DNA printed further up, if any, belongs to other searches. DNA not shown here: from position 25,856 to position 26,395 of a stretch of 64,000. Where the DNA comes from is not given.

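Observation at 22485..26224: A 50-aa module shared between the C-terminus of the ABC-2 permease and an N-terminal extension of acetate kinase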

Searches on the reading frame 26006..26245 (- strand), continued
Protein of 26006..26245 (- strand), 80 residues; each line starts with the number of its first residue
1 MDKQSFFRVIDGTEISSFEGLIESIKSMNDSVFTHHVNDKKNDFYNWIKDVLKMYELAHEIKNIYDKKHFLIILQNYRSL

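Call 37: search_protein_families(library=pfam, proteins=[L043:2768-4234:+, L075:1372-2841:+, L016:3209-4216:+, L052:3440-4234:+, L010:3995-5158:+, L001:1088-4219:+, L005:1355-4237:+, L080:3104-5158:+, L004:3941-4969:+, L076:3515-6373:+], max_evalue=0.001)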
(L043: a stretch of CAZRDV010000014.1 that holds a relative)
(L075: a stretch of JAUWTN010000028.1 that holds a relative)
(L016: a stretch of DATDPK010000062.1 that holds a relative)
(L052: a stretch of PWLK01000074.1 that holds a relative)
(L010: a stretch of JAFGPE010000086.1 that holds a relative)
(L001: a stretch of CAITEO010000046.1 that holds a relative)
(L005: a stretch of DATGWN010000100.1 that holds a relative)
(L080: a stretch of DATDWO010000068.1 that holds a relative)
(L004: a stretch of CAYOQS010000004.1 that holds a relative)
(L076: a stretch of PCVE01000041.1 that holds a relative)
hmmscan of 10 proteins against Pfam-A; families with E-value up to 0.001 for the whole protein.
L043:2768-4234:+ (489 aa): 3 families
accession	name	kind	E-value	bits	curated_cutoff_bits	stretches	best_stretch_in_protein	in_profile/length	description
PF03065.20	Glyco_hydro_57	-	3.8e-78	263.2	21.2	1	6-293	2-291/291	Glycosyl hydrolase family 57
PF19027.5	DUF5752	-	6.9e-06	26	23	1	433-471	33-82/208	Family of unknown function (DUF5752)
PF01522.26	Polysacc_deac_1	-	4.4e-05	23.9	23.1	1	89-163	49-122/124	Polysaccharide deacetylase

L075:1372-2841:+ (490 aa): 3 families
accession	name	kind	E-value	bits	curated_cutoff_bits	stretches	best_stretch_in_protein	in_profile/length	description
PF03065.20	Glyco_hydro_57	-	1.3e-71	241.7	21.2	1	6-289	2-289/291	Glycosyl hydrolase family 57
PF01522.26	Polysacc_deac_1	-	9e-05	22.9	23.1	1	65-163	32-123/124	Polysaccharide deacetylase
PF19027.5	DUF5752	-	0.00016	21.5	23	0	420-473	19-83/208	Family of unknown function (DUF5752)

L016:3209-4216:+ (336 aa): 2 families
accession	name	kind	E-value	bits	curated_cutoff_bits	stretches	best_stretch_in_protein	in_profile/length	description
PF02780.25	Transketolase_C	-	1.2e-21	77.3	25.9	1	143-222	1-86/124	Transketolase, C-terminal domain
PF22613.1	Transketolase_C_1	-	0.00033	21.3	27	0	150-185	10-45/113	Transketolase-like TK C-terminal domain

L052:3440-4234:+ (265 aa): 3 families
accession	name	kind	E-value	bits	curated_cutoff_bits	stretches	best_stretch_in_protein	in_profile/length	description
PF00294.29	PfkB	-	1.9e-25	90.3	25.8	1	7-154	146-297/302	pfkB family carbohydrate kinase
PF08543.17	Phos_pyr_kin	-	2.9e-06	27.3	27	1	28-138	101-223/246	Phosphomethylpyrimidine kinase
PF19027.5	DUF5752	-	4.5e-05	23.3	23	1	213-248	41-82/208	Family of unknown function (DUF5752)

L010:3995-5158:+ (388 aa): 10 families
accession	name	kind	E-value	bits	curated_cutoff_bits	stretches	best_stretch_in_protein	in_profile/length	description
PF06745.19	ATPase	-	2.3e-48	165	26.6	1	151-385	3-230/231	KaiC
PF13481.12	AAA_25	-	5e-10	39.8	27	1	161-315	26-187/195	AAA domain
PF19027.5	DUF5752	-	3.7e-07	30.1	23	1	7-69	10-83/208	Family of unknown function (DUF5752)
PF07088.17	GvpD_P-loop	-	4.8e-06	27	24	1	166-348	9-178/189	GvpD gas vesicle protein, P-loop domain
PF13173.12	AAA_14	-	3.7e-05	24.2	27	0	170-208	5-42/129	AAA domain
PF03796.21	DnaB_C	-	4.9e-05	23.3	27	1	150-229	3-83/255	DnaB-like helicase C terminal domain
PF13479.12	AAA_24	-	0.00017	21.9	27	1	168-215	3-42/195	AAA domain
PF00154.27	RecA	-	0.00018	21.5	27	1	146-267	30-144/262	recA bacterial DNA recombination protein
PF24883.2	NPHP3_N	-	0.00036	21.2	24.8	0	168-208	22-63/164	Nephrocystin 3, N-terminal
PF20720.3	nSTAND3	-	0.00088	19.4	27.2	0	168-213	18-60/155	Novel STAND NTPase 3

L001:1088-4219:+ (1044 aa): 0 families

L005:1355-4237:+ (961 aa): 0 families

L080:3104-5158:+ (685 aa): 1 family
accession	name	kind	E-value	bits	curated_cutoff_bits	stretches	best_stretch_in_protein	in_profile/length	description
PF19027.5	DUF5752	-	0.00011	22.1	23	1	307-361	16-81/208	Family of unknown function (DUF5752)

L004:3941-4969:+ (343 aa): 0 families

L076:3515-6373:+ (953 aa): 0 families

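Call 55: predict_structure(alignment_id=A2)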
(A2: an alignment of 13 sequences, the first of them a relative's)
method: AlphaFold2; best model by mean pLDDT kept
length: 171 residues; sequences in the alignment: 13
mean_pLDDT: 89.3   pTM: 0.61
mean pLDDT of the five models: 89.3, 88.0, 87.4, 86.9, 84.2
residues with pLDDT >= 90: 123; 70-90: 32; 50-70: 9; < 50: 7
segments of 3 or more residues with pLDDT < 50: 1-6
pLDDT, mean of each block of 10 residues (from residue 1): 46 92 89 97 96 88 94 94 71 90 92 97 97 96 92 98 92 56
secondary structure, 60 per line:
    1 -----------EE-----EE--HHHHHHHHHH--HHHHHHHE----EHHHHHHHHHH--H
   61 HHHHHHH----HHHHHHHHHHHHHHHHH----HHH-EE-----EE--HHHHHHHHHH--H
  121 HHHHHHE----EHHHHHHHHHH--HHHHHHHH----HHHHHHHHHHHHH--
elements in order: H23-32 H35-41 H48-57 H60-67 H72-88 H108-117 H120-126 H133-142 H145-152 H157-169

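Call 57: fold_search(model_id=the predicted structure, library=pdb)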
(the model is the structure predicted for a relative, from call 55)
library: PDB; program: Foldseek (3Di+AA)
matches with E <= 10: 109; with E <= 0.001: 2
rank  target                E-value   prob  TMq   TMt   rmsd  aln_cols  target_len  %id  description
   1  4cso_B                3.1e-04  1.00  0.34  0.28  19.0       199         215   18  The structure of OrfY from Thermoproteus tenax (released 2014-03-19)
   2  4cso_D                3.4e-04  1.00  0.35  0.28  19.2       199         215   18  The structure of OrfY from Thermoproteus tenax (released 2014-03-19)
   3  3lr8_A                1.1e+00  0.08  0.19  0.22  14.0       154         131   15  Self-assembly of spider silk proteins is controlled by a pH-sensitive relay (released 2010-05-12)
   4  8rwz_E                1.4e+00  0.05  0.17  0.06  17.4       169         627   16  Open non-crosslinked structure Brd4BD2-MZ1-(NEDD8)-CRL2VHL (released 2024-03-06)
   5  4xsx_J                1.4e+00  0.02  0.12  0.03  16.7       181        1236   13  Crystal structure of CBR 703 bound to Escherichia coli RNA polymerase holoenzyme (released 2015-07-22)
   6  6r9d_B                1.7e+00  0.06  0.17  0.22  14.2       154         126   15  Crystal structure of an asymmetric dimer of the N-terminal domain of Euprosthenops australis Major Ampullate Spidroin  (released 2019-07-17)
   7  9gdp_D                1.7e+00  0.02  0.12  0.03  16.6       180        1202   13  Cryo-EM structure of Vibrio cholerae RNA polymerase holoenzyme bound to an ompU promoter DNA fragment and 5-mer RNA (released 2025-12-17)
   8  6xlj_D                2.0e+00  0.02  0.12  0.03  14.6       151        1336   14  Cryo-EM structure of EcmrR-RNAP-promoter initial transcribing complex with 4-nt RNA transcript (EcmrR-RPitc-4nt) (released 2021-04-07)
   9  8igr_J                2.1e+00  0.02  0.14  0.04  14.0       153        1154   14  Cryo-EM structure of CII-dependent transcription activation complex (released 2023-05-17)
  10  7chw_D                2.2e+00  0.02  0.11  0.03  14.8       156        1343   12  Cryo-EM structure of an Escherichia coli RNAP-promoter open complex (RPo) (released 2020-08-12)
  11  6alf_J                2.4e+00  0.02  0.14  0.03  18.3       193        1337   10  CryoEM structure of crosslinked E.coli RNA polymerase elongation complex (released 2017-08-16)
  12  5tjg_D                2.6e+00  0.03  0.15  0.04  13.5       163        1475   12  Thermus aquaticus delta1.1-sigmaA holoenzyme/downstream-fork promoter complex with an open clamp (released 2017-06-21)
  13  6vjs_D                2.6e+00  0.02  0.15  0.04  15.2       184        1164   11  Escherichia coli RNA polymerase and ureidothiophene-2-carboxylic acid complex (released 2020-10-07)
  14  8ac2_D                2.9e+00  0.02  0.13  0.05  13.4       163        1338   14  RNA polymerase- post-terminated, open clamp state (released 2022-10-19)
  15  4mey_J                3.1e+00  0.02  0.13  0.05  13.8       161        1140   14  Crystal structure of Escherichia coli RNA polymerase holoenzyme (released 2014-05-21)
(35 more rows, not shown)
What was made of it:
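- On DUF5752 / OrfY (PF19027): The tandem relative gives probability 1.00 and E=3e-4 (call 57).
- The tandem model matches 4CSO at probability 1.00 (calls 55, 57).
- Tried and rejected: The tandem AF2 model has pTM 0.61 and TM 0.34 against 4CSO, so the test is inconclusive or negative (calls 55, 57).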

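Call 62: fold_search(model_id=the predicted structure, library=viral)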
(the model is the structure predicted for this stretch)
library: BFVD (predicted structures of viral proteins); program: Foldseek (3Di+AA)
matches with E <= 10: 146; with E <= 0.001: 0
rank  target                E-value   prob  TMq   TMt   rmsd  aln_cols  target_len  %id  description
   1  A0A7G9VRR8            5.1e-01  0.04  0.21  0.18  14.8        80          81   20  Uncharacterized protein [Rheinheimera phage vB_RspM_barba_12-9E]
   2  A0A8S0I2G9            7.7e-01  0.16  0.38  0.22   5.2        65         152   18  (no name in the UniProt tables at hand)
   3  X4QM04                8.8e-01  0.06  0.22  0.09  12.0        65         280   12  P protein [Almendravirus arboretum]
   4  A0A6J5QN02            1.2e+00  0.07  0.29  0.29   9.9        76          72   18  Uncharacterized protein [uncultured Caudovirales phage]
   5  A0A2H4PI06            1.3e+00  0.06  0.25  0.27  13.0        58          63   16  (no name in the UniProt tables at hand)
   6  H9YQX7                1.4e+00  0.08  0.33  0.17   6.9        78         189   13  (no name in the UniProt tables at hand)
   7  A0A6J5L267            1.4e+00  0.07  0.30  0.23  11.7        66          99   20  Uncharacterized protein [uncultured Caudovirales phage]
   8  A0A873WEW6            1.5e+00  0.03  0.25  0.24  12.8        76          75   16  Uncharacterized protein [Acinetobacter phage Ab_SZ3]
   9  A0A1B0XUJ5            2.1e+00  0.06  0.31  0.20  14.5        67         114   16  (no name in the UniProt tables at hand)
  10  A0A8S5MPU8            2.1e+00  0.03  0.21  0.15   8.3        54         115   18  Uncharacterized protein [Podoviridae sp. ctUS21]
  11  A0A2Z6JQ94            2.3e+00  0.03  0.24  0.14  12.8        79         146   14  RNA-dependent RNA polymerase (Fragment) [Campodea augens associated virus 1]
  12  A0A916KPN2            2.5e+00  0.02  0.21  0.07  14.5        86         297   15  N1R/p28-like protein [Choristoneura biennis entomopoxvirus]
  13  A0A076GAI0            2.6e+00  0.04  0.29  0.17  13.7        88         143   15  Uncharacterized protein [Aeromonas phage pAh6-C]
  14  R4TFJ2                2.6e+00  0.04  0.32  0.18  19.9        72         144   17  (no name in the UniProt tables at hand)
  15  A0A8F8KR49            2.6e+00  0.02  0.20  0.13  16.0        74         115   11  DNA-directed DNA polymerase [Clandestinovirus]
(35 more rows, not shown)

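Call 63: search_protein_families(library=ncbifam, proteins=[window:26006-26245:-, P0125, P0121, P0151, L043:2768-4234:+], max_evalue=0.01)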
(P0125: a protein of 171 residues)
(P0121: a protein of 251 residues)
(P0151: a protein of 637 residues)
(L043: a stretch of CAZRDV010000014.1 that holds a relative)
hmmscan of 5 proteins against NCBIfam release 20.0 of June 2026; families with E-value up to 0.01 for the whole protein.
window:26006-26245:- (80 aa): 0 families

P0125 (171 aa): 1 family
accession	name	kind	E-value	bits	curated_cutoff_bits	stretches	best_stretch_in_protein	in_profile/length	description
NF042945.1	DUF4297_antiphage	equivalog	0.0065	15.5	300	1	74-156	160-240/400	DUF4297 family anti-phage-associated protein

P0121 (251 aa): 0 families

P0151 (637 aa): 23 families
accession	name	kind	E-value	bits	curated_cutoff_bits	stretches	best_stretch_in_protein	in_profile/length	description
NF006799.0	PRK09302.1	equivalog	1.4e-37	129.5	408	1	394-632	9-241/515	circadian clock protein KaiC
TIGR03880.1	KaiC_arch_3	hypoth_equivalog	5.8e-35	120.8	249.45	1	401-630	1-218/224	KaiC domain-containing protein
TIGR03881.1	KaiC_arch_4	hypoth_equivalog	3.8e-29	102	247.8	1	398-630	3-229/231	KaiC domain-containing protein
TIGR03877.1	thermo_KaiC_1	hypoth_equivalog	7.2e-29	101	307.25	1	397-631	3-234/238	KaiC domain-containing protein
TIGR02655.1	circ_KaiC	equivalog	9.8e-28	97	546.25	1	398-632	3-231/484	circadian clock protein KaiC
NF004723.0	PRK06067.1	subfamily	1.8e-17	63.7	194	1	389-633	7-239/243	flagellar accessory protein FlaH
NF052589.1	ArlH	equivalog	4.6e-13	49.4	215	1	405-632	9-226/229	archaellum protein ArlH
TIGR00416.1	sms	equivalog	3e-09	36.1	403.05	1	383-496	60-150/454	DNA repair protein RadA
NF004629.0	PRK05973.1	equivalog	5.1e-09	35.5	156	1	417-509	65-154/237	DNA helicase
TIGR00665.1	DnaB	equivalog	1.9e-07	30.3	385.25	1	285-463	63-243/435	replicative DNA helicase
TIGR03600.1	phage_DnaB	exception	4.6e-07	29.2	498.65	1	391-463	170-242/421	phage replicative helicase, DnaB family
NF003301.0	PRK04301.1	equivalog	1.4e-06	27.8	259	1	363-437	49-122/316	DNA repair and recombination protein RadA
TIGR03878.1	thermo_KaiC_2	hypoth_equivalog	2.9e-06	26.8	232.2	1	411-566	31-174/259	KaiC domain-containing protein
TIGR02236.1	recomb_radA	equivalog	3.2e-05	23.5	361.15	1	366-436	47-116/311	DNA repair and recombination protein RadA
NF006306.0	PRK08506.1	equivalog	0.00014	20.7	596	1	357-463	127-239/472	replicative DNA helicase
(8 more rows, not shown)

L043:2768-4234:+ (489 aa): 0 families

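Call 64: find_encoding_contigs(protein=P0152, flank=6000, max_places=4)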
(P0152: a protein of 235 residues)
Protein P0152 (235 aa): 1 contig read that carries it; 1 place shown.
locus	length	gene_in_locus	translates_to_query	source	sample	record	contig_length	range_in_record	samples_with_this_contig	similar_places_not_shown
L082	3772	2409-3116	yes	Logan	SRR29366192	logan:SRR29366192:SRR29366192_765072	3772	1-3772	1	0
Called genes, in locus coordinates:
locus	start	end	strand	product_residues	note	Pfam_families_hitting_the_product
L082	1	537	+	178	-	?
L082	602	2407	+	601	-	PF05693:Glycogen_syn, PF08323:Glyco_transf_5 (weak), PF13692:Glyco_trans_1_4 (faint), PF00534:Glycos_transf_1 (weak)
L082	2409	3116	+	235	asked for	PF19027:DUF5752 (weak)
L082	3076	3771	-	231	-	?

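Call 65: find_encoding_contigs(protein=P0139, flank=6000, max_places=4)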
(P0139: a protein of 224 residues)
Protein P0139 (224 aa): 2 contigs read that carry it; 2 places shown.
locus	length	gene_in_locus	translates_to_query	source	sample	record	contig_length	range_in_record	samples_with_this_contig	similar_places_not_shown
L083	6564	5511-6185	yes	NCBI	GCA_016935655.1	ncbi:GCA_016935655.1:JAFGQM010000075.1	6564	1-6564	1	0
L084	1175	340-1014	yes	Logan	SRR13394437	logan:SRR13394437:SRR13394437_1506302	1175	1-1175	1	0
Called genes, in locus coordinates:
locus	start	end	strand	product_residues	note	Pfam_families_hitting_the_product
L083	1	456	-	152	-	?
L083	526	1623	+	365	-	PF01699:Na_Ca_ex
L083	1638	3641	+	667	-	PF12439:GDE_N, PF06202:GDE_C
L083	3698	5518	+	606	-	PF05693:Glycogen_syn, PF20706:GT4-conflict (faint), PF13692:Glyco_trans_1_4 (weak), PF00534:Glycos_transf_1 (weak)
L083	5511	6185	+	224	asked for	PF19027:DUF5752 (weak)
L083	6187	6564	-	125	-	?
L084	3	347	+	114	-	?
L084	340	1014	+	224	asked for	PF19027:DUF5752 (weak)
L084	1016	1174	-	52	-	?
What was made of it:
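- Two-module OrfY-type proteins lie directly after Glycogen_syn, once also with a debranching enzyme (calls 64, 65).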

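Call 67: search_protein_families(library=pfam, proteins=[L007:1298-2524:+, L014:2556-3785:+, L031:2546-3859:+, L041:2291-3868:+, L069:1493-2737:+, L007:3794-5572:+, L014:4693-6519:+, L031:4361-6133:+, L041:4335-6110:+, L069:3047-4858:+], max_evalue=0.001)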
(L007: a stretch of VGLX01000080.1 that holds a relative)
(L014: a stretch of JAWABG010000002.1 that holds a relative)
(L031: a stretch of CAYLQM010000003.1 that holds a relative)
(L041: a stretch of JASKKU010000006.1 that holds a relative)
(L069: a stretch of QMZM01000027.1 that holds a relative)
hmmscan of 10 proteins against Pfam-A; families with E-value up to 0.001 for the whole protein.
L007:1298-2524:+ (409 aa): 2 families
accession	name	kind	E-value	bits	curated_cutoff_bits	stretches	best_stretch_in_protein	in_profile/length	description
PF03065.20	Glyco_hydro_57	-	1.7e-70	238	21.2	1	6-298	2-291/291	Glycosyl hydrolase family 57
PF01522.26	Polysacc_deac_1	-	1.2e-07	32.2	23.1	1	88-169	47-123/124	Polysaccharide deacetylase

L014:2556-3785:+ (410 aa): 2 families
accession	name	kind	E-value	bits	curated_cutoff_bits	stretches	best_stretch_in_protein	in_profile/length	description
PF03065.20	Glyco_hydro_57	-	9.8e-78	261.8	21.2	1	6-281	2-280/291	Glycosyl hydrolase family 57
PF01522.26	Polysacc_deac_1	-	3.2e-07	30.8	23.1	1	88-164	48-123/124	Polysaccharide deacetylase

L031:2546-3859:+ (438 aa): 3 families
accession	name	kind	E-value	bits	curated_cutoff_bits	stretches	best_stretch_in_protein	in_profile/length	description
PF03065.20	Glyco_hydro_57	-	1.7e-78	264.3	21.2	1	6-289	2-291/291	Glycosyl hydrolase family 57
PF01074.27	Glyco_hydro_38N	-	2e-05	24.6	25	1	55-166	32-143/270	Glycosyl hydrolases family 38 N-terminal domain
PF01522.26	Polysacc_deac_1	-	0.00016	22.1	23.1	1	87-164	48-124/124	Polysaccharide deacetylase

L041:2291-3868:+ (526 aa): 3 families
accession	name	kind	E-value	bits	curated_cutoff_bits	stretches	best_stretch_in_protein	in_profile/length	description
PF03065.20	Glyco_hydro_57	-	8.7e-83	278.4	21.2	1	93-376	2-291/291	Glycosyl hydrolase family 57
PF01074.27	Glyco_hydro_38N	-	8.5e-07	29.1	25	1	142-254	32-144/270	Glycosyl hydrolases family 38 N-terminal domain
PF01522.26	Polysacc_deac_1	-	2.7e-06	27.8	23.1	1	153-251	34-124/124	Polysaccharide deacetylase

L069:1493-2737:+ (415 aa): 2 families
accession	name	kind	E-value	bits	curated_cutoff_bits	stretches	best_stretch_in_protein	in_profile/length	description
PF03065.20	Glyco_hydro_57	-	2.7e-83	280.1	21.2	1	16-299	2-286/291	Glycosyl hydrolase family 57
PF01522.26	Polysacc_deac_1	-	1.6e-07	31.8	23.1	1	98-174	48-123/124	Polysaccharide deacetylase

L007:3794-5572:+ (593 aa): 4 families
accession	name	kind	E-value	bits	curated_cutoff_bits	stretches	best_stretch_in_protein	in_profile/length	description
PF05693.19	Glycogen_syn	-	2.8e-153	512.3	27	1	12-592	1-585/639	Glycogen synthase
PF08323.17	Glyco_transf_5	-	1.6e-09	38.3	22.7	1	14-244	6-224/239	Starch synthase catalytic domain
PF00534.26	Glycos_transf_1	-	1.2e-05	25.4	26.4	1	476-527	89-138/172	Glycosyl transferases group 1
PF13692.12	Glyco_trans_1_4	-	7.5e-05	23.5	27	0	474-529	71-124/142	Glycosyl transferases group 1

L014:4693-6519:+ (609 aa): 6 families
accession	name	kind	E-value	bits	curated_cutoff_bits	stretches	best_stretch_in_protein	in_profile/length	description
PF05693.19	Glycogen_syn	-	2.1e-145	486.3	27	1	26-609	1-585/639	Glycogen synthase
PF08323.17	Glyco_transf_5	-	2.9e-08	34.2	22.7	1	160-255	121-218/239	Starch synthase catalytic domain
PF00534.26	Glycos_transf_1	-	1.3e-07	31.8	26.4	1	490-535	88-133/172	Glycosyl transferases group 1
PF20706.3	GT4-conflict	-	3.7e-07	29.9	26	1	490-580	277-371/385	Family 4 Glycosyltransferase in conflict systems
PF13692.12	Glyco_trans_1_4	-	1.5e-06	29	27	0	488-536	70-118/142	Glycosyl transferases group 1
PF13439.12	Glyco_transf_4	-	0.00011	22.7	28.5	1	168-280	72-169/170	Glycosyltransferase Family 4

L031:4361-6133:+ (591 aa): 5 families
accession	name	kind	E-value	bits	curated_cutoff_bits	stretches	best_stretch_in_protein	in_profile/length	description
PF05693.19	Glycogen_syn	-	3e-134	449.4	27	1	5-589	1-585/639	Glycogen synthase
PF00534.26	Glycos_transf_1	-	2.7e-06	27.4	26.4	1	476-539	93-153/172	Glycosyl transferases group 1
PF13692.12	Glyco_trans_1_4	-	4.4e-05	24.2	27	0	470-526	71-124/142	Glycosyl transferases group 1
PF20706.3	GT4-conflict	-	5.6e-05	22.7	26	1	476-573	282-379/385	Family 4 Glycosyltransferase in conflict systems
PF08323.17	Glyco_transf_5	-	0.0007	19.8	22.7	0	118-237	103-218/239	Starch synthase catalytic domain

L041:4335-6110:+ (592 aa): 3 families
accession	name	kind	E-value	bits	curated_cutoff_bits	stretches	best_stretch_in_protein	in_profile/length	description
PF05693.19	Glycogen_syn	-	4.6e-133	445.5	27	1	5-590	1-585/639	Glycogen synthase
PF00534.26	Glycos_transf_1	-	6.4e-06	26.2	26.4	1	481-542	97-155/172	Glycosyl transferases group 1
PF20706.3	GT4-conflict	-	0.00021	20.8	26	0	477-523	282-327/385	Family 4 Glycosyltransferase in conflict systems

L069:3047-4858:+ (604 aa): 5 families
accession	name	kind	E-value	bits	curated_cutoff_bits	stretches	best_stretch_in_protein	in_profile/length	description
PF05693.19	Glycogen_syn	-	5.7e-158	527.8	27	1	17-601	1-588/639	Glycogen synthase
PF00534.26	Glycos_transf_1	-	8.4e-07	29.1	26.4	1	484-523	93-132/172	Glycosyl transferases group 1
PF08323.17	Glyco_transf_5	-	3.1e-05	24.3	22.7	1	18-249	5-223/239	Starch synthase catalytic domain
PF13692.12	Glyco_trans_1_4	-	5.2e-05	24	27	0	483-522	76-115/142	Glycosyl transferases group 1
PF13439.12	Glyco_transf_4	-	0.00012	22.6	28.5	1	159-270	75-170/170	Glycosyltransferase Family 4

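Call 79: search_solved_structures(query=P0139, max_evalue=1, show_alignments=1)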
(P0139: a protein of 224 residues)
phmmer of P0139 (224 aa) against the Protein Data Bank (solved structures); distinct sequences matched with E-value up to 1: 3.
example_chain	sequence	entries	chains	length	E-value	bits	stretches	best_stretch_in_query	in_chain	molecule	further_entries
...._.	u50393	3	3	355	0.072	15.8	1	125-193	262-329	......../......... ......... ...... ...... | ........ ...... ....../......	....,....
4cso_A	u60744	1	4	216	0.45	13.2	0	152-209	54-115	ORFY PROTEIN, TRANSCRIPTION FACTOR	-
9x9w_A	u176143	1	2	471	0.5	13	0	98-167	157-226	UGT74AN1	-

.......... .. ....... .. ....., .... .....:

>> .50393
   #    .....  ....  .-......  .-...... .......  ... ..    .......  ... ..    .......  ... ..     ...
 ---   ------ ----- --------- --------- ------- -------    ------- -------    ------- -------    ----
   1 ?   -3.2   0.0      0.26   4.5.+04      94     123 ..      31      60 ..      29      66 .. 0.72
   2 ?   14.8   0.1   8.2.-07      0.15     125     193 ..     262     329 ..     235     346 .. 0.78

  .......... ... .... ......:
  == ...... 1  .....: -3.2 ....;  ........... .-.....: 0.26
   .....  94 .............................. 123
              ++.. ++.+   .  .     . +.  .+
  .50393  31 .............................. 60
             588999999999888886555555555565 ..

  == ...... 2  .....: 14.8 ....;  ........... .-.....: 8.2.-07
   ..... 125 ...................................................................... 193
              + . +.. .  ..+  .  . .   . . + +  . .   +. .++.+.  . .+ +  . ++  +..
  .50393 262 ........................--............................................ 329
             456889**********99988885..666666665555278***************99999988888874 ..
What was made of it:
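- On DUF5752 / OrfY (PF19027): Single-sequence phmmer is weak (E=0.45, call 79).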
